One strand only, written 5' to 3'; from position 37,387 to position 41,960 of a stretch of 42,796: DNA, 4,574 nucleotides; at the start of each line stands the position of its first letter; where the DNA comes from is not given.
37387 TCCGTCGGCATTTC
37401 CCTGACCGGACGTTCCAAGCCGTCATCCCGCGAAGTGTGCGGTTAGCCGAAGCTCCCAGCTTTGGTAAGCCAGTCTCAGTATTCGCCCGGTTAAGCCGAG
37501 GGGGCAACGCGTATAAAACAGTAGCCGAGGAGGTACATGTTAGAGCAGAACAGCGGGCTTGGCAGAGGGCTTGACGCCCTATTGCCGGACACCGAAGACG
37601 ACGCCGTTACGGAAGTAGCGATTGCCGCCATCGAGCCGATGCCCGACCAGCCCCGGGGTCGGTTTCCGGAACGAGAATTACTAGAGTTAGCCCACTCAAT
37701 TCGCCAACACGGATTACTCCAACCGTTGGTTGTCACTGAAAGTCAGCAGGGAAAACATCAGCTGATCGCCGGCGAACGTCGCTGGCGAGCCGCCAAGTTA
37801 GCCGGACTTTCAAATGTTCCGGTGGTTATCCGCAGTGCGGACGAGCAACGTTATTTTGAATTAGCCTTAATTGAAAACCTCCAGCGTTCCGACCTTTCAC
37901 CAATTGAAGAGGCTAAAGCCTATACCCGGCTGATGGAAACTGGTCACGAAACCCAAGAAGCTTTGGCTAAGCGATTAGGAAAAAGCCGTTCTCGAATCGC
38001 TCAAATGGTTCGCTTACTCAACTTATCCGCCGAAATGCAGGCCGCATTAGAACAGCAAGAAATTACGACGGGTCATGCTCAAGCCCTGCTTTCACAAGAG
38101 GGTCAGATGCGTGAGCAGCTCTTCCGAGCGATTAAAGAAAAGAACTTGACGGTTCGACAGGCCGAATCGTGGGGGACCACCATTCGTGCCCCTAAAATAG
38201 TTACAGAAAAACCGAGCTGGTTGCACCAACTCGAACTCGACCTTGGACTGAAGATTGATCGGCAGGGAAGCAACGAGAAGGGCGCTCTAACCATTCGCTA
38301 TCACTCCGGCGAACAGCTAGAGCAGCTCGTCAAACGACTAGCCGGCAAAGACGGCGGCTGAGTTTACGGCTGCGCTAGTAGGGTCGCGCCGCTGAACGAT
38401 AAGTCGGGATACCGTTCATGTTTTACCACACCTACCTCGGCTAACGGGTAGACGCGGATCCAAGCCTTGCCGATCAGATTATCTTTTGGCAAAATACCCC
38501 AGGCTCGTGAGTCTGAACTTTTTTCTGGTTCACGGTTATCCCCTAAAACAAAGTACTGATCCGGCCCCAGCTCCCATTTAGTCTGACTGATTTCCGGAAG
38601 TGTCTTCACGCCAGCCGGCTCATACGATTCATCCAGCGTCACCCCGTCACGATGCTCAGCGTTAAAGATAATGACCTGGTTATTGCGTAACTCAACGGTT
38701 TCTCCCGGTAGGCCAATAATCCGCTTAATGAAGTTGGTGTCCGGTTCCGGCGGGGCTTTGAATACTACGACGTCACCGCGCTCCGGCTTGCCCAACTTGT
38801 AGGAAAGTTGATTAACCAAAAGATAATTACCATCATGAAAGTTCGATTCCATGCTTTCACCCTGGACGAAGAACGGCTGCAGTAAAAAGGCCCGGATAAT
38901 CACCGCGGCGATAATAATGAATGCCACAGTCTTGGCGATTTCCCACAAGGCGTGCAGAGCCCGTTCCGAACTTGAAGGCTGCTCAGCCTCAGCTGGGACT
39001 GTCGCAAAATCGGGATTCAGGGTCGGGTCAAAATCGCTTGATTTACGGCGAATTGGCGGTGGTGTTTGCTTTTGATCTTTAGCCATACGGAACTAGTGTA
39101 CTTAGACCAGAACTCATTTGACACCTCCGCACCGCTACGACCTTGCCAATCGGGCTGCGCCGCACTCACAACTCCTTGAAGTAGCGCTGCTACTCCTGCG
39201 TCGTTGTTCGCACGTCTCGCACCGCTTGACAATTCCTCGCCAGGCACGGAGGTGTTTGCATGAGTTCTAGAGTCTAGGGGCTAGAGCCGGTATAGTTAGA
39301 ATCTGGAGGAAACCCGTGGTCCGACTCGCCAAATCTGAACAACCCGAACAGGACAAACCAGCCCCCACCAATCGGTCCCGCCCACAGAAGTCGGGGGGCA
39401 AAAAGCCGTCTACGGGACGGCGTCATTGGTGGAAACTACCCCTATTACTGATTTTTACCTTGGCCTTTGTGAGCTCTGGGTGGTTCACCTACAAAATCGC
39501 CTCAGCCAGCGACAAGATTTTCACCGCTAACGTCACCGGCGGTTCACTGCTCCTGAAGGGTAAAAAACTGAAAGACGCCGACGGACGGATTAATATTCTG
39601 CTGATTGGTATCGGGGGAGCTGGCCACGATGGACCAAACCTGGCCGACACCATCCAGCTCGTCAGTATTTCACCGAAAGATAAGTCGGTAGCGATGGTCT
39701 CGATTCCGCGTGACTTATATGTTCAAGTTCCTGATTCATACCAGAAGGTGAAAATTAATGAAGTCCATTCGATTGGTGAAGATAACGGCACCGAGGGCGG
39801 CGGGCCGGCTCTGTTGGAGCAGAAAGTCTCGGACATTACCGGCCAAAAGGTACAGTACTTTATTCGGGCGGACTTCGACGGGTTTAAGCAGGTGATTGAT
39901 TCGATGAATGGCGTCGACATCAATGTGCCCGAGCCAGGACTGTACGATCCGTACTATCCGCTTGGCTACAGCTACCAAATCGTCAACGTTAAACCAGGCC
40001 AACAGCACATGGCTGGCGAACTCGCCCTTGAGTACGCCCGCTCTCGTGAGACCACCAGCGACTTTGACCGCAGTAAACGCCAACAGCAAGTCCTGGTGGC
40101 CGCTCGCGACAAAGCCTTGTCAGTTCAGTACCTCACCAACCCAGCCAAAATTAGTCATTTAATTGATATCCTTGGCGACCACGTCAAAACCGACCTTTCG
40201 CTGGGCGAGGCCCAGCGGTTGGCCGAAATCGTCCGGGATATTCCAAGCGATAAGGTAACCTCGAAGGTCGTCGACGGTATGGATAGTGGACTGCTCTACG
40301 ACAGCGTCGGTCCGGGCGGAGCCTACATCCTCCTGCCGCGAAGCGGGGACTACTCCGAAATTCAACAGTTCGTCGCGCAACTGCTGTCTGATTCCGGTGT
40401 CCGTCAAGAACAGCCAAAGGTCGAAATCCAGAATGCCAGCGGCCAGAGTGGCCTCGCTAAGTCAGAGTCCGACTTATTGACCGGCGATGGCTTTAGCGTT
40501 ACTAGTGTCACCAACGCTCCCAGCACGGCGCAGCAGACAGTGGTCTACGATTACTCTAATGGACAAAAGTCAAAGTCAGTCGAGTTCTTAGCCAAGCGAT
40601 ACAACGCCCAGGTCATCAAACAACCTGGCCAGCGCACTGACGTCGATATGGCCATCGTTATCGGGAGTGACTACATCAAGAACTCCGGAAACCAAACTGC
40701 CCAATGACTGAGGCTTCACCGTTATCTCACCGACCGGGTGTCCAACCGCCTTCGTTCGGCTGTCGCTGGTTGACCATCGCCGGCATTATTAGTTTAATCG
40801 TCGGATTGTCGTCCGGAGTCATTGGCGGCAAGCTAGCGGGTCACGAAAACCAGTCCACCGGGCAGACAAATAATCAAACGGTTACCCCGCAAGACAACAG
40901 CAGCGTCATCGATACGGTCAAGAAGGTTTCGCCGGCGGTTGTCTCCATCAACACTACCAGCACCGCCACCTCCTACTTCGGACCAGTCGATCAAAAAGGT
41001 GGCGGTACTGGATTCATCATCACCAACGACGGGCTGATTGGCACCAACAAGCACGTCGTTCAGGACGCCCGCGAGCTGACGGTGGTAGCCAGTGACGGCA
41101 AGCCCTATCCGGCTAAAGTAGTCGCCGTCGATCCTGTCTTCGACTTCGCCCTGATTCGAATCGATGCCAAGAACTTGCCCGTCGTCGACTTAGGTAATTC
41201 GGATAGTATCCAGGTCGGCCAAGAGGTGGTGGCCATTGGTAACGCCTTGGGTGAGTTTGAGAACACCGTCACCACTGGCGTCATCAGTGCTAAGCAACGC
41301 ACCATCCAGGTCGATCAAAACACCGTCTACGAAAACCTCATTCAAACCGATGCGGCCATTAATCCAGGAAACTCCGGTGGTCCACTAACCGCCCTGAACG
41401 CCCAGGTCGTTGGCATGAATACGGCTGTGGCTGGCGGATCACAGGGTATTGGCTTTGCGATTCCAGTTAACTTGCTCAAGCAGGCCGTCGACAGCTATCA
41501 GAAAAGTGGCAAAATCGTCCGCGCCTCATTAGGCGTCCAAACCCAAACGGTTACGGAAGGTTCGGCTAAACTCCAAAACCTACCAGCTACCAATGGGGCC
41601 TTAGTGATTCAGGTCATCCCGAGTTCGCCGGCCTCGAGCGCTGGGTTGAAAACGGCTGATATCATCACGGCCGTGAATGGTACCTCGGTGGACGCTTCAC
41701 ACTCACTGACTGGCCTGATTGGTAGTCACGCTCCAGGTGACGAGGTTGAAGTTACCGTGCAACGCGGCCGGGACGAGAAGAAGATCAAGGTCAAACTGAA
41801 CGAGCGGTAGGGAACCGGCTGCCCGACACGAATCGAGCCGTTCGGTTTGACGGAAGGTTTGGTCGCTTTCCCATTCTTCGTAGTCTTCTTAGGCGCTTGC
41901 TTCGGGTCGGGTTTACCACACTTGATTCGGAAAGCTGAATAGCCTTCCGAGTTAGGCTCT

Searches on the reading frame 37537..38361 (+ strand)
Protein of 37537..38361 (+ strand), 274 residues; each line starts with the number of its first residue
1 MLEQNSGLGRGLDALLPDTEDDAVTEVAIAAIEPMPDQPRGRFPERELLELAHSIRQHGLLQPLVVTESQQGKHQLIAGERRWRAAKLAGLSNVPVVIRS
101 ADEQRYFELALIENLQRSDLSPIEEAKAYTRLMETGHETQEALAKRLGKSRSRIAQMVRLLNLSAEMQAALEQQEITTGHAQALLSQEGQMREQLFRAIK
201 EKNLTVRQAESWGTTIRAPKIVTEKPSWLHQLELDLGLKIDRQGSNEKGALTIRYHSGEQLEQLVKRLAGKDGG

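Call 69: search_protein_families(library=pfam, proteins=[window:37537-38361:+], max_evalue=0.00001)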
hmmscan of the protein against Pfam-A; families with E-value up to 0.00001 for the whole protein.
window:37537-38361:+ (274 aa): 2 families
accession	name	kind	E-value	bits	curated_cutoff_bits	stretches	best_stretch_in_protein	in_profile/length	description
PF02195.25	ParB_N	-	1.9e-31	108.4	26.3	1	24-116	3-95/95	ParB N-terminal domain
PF17762.8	HTH_ParB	-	6.1e-30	103.8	22.6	1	119-212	2-96/102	ParB HTH domain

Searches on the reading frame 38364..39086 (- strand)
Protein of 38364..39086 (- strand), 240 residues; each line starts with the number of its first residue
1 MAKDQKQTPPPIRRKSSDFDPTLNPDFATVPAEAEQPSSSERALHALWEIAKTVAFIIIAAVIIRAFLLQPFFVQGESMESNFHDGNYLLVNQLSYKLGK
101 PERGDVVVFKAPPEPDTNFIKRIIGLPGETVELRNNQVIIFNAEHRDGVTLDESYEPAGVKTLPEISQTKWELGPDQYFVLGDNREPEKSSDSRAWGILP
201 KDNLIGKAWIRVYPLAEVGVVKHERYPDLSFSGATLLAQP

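Call 69: search_protein_families(library=pfam, proteins=[window:38364-39086:-], max_evalue=0.00001)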
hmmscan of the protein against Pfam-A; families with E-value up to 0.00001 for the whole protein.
window:38364-39086:- (240 aa): 1 family
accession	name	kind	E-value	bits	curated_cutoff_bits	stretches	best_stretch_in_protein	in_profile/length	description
PF10502.14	Peptidase_S26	-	1e-46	159.4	22.9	1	48-212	2-167/168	Signal peptidase, peptidase S26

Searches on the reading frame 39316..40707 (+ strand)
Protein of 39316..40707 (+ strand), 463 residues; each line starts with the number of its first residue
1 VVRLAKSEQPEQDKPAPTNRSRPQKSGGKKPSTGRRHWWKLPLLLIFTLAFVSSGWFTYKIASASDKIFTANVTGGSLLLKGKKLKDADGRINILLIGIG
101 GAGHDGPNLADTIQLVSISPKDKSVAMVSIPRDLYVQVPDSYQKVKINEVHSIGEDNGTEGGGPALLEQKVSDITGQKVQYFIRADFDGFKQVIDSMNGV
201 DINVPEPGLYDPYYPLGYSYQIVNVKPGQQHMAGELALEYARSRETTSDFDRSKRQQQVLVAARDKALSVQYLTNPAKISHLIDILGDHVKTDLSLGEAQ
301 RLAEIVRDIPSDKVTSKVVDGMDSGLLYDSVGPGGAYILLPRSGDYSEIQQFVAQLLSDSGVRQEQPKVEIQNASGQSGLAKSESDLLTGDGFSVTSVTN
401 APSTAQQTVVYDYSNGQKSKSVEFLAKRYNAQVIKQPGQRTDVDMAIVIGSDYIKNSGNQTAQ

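Call 69: search_protein_families(library=pfam, proteins=[window:39316-40707:+], max_evalue=0.00001)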
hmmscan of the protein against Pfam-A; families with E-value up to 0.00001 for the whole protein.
window:39316-40707:+ (463 aa): 2 families
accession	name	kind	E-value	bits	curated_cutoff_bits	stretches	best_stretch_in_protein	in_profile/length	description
PF03816.19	LytR_cpsA_psr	-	6.5e-36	124.2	24.6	1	110-267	2-148/150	LytR_cpsA_psr family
PF13399.11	LytR_C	-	1.3e-13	52.1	22.2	1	368-453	3-86/86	LytR cell envelope-related transcriptional attenuator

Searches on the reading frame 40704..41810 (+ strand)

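Call 69: search_protein_families(library=pfam, proteins=[window:40704-41810:+], max_evalue=0.00001)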
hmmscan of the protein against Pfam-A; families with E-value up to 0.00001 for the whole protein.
window:40704-41810:+ (368 aa): 4 families
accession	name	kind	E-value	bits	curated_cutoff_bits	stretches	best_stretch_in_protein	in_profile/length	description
PF13365.12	Trypsin_2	-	2.1e-33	116.5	27.6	1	101-238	1-144/144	Trypsin-like peptidase domain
PF00089.32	Trypsin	-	7.9e-18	65.5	20.6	1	99-259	22-217/220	Trypsin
PF13180.12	PDZ_2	-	1.4e-17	64.1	27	1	275-365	2-80/80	PDZ domain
PF17820.7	PDZ_6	-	2.9e-07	30.6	27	1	301-354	2-54/54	PDZ domain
